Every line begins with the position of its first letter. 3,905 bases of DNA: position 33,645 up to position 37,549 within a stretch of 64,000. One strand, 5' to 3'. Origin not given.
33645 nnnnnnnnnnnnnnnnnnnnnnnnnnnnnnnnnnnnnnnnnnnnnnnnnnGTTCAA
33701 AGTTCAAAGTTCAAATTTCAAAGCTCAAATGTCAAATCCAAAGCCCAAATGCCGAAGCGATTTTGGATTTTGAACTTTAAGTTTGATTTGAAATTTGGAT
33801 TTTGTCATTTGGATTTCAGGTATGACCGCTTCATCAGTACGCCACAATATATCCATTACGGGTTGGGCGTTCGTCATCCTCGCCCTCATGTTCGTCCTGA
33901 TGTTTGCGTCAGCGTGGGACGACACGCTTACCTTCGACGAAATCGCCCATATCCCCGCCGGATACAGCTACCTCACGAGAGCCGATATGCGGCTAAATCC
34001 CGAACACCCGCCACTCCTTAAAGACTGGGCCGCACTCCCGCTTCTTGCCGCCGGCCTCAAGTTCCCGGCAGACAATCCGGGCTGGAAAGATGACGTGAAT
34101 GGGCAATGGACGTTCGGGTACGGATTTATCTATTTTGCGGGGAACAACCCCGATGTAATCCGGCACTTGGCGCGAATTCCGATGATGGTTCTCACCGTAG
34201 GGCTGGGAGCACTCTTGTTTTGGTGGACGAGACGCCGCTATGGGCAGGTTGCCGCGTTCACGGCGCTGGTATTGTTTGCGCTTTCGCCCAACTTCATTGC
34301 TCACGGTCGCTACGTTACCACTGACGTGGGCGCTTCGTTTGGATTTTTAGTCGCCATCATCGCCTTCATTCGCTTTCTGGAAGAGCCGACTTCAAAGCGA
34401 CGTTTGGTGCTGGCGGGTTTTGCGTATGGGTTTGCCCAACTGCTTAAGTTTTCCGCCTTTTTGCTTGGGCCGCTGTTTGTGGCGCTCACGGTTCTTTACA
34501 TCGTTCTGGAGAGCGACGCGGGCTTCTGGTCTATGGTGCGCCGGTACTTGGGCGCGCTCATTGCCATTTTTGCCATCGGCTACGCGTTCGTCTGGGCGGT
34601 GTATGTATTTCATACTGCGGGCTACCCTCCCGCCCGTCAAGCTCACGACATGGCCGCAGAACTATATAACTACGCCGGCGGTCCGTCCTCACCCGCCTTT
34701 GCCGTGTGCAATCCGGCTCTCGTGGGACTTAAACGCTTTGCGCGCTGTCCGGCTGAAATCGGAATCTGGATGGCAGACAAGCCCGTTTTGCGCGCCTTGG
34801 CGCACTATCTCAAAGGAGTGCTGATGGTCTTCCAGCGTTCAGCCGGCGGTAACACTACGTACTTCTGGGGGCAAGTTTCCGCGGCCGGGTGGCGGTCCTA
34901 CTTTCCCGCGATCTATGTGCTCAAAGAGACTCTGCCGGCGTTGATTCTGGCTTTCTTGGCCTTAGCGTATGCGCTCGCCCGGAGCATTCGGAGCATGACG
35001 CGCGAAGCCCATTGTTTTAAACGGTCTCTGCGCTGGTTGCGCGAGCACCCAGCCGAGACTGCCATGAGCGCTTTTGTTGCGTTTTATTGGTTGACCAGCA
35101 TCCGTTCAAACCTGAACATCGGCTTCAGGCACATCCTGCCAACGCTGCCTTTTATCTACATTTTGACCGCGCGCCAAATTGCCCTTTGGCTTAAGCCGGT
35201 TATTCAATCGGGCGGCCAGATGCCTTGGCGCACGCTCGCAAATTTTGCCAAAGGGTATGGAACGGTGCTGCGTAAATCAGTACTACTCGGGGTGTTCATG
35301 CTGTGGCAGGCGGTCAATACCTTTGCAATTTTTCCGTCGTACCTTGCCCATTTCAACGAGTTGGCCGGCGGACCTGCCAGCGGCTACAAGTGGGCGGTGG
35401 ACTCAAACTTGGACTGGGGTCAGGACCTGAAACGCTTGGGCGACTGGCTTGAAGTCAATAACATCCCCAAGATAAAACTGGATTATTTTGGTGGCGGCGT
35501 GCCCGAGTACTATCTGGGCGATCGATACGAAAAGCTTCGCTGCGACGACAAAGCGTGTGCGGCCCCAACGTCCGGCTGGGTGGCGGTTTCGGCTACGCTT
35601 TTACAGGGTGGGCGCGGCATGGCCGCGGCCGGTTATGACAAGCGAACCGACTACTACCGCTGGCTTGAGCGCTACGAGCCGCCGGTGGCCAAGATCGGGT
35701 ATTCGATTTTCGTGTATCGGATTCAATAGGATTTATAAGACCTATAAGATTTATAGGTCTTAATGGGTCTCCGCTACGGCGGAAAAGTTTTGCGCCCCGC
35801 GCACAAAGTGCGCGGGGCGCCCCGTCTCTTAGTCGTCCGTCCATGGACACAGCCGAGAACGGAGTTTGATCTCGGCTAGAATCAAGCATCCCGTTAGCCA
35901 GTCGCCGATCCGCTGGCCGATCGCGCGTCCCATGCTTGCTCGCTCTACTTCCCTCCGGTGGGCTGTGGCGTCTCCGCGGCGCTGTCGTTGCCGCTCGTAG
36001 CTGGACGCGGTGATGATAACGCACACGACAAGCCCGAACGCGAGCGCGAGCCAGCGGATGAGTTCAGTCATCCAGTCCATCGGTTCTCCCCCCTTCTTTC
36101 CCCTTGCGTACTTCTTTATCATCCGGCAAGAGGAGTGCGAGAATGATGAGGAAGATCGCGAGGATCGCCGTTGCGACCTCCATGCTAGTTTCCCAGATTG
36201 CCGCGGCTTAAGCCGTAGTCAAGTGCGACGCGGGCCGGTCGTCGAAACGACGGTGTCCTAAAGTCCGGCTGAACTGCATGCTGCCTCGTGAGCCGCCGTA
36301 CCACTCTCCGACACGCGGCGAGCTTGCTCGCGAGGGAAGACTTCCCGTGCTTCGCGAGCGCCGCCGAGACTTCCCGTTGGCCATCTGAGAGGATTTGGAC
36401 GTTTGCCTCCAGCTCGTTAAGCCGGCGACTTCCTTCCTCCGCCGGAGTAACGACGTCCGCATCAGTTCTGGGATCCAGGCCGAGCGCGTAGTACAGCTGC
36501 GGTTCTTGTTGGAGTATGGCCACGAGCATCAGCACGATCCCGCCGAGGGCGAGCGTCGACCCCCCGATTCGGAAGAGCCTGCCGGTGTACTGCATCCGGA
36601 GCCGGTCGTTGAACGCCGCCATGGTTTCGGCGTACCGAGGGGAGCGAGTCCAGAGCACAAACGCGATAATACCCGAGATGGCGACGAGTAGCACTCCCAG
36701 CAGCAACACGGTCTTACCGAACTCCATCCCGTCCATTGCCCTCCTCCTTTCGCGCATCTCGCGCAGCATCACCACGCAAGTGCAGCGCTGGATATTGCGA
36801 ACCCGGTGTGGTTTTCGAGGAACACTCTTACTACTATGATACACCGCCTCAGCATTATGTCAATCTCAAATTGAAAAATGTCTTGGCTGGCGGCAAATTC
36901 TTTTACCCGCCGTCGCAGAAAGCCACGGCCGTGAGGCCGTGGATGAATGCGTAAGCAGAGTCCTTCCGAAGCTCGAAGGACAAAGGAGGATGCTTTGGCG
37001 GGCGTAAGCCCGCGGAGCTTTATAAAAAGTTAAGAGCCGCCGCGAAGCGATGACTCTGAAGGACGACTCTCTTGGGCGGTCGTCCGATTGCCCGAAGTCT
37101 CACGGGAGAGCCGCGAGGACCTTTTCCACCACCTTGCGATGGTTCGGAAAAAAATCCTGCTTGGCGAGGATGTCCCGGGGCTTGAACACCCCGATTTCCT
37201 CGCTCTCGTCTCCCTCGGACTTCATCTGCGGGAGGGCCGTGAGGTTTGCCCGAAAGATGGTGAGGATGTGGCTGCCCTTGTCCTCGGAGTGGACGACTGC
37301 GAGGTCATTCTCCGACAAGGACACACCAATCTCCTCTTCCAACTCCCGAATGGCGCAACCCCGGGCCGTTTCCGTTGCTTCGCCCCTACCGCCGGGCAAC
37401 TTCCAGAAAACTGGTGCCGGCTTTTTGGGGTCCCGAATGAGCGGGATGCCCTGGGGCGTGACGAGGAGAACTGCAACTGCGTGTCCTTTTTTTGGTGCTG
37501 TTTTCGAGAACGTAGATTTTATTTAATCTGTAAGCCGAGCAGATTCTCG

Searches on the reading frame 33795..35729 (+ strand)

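Call 22: search_protein_families(library=pfam, proteins=[window:33795-35729:+], max_evalue=0.001)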
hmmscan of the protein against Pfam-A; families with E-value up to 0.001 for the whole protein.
window:33795-35729:+ (644 aa): 1 family
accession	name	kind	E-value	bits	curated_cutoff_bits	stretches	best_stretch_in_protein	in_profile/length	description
PF13231.12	PMT_2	-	5.9e-09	36.8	26.1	1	126-264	24-157/160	Dolichyl-phosphate-mannose-protein mannosyltransferase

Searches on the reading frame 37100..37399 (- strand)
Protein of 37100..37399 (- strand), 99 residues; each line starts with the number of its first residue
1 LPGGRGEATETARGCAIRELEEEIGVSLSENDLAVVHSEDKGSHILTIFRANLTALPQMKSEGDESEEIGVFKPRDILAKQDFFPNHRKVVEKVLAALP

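Call 22: search_protein_families(library=pfam, proteins=[window:37100-37399:-], max_evalue=0.001)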
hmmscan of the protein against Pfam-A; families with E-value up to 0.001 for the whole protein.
window:37100-37399:- (99 aa): 1 family
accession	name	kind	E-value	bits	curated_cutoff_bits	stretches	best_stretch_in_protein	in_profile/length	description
PF00293.34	NUDIX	-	5.1e-11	43.2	21.1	1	1-93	33-133/134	NUDIX domain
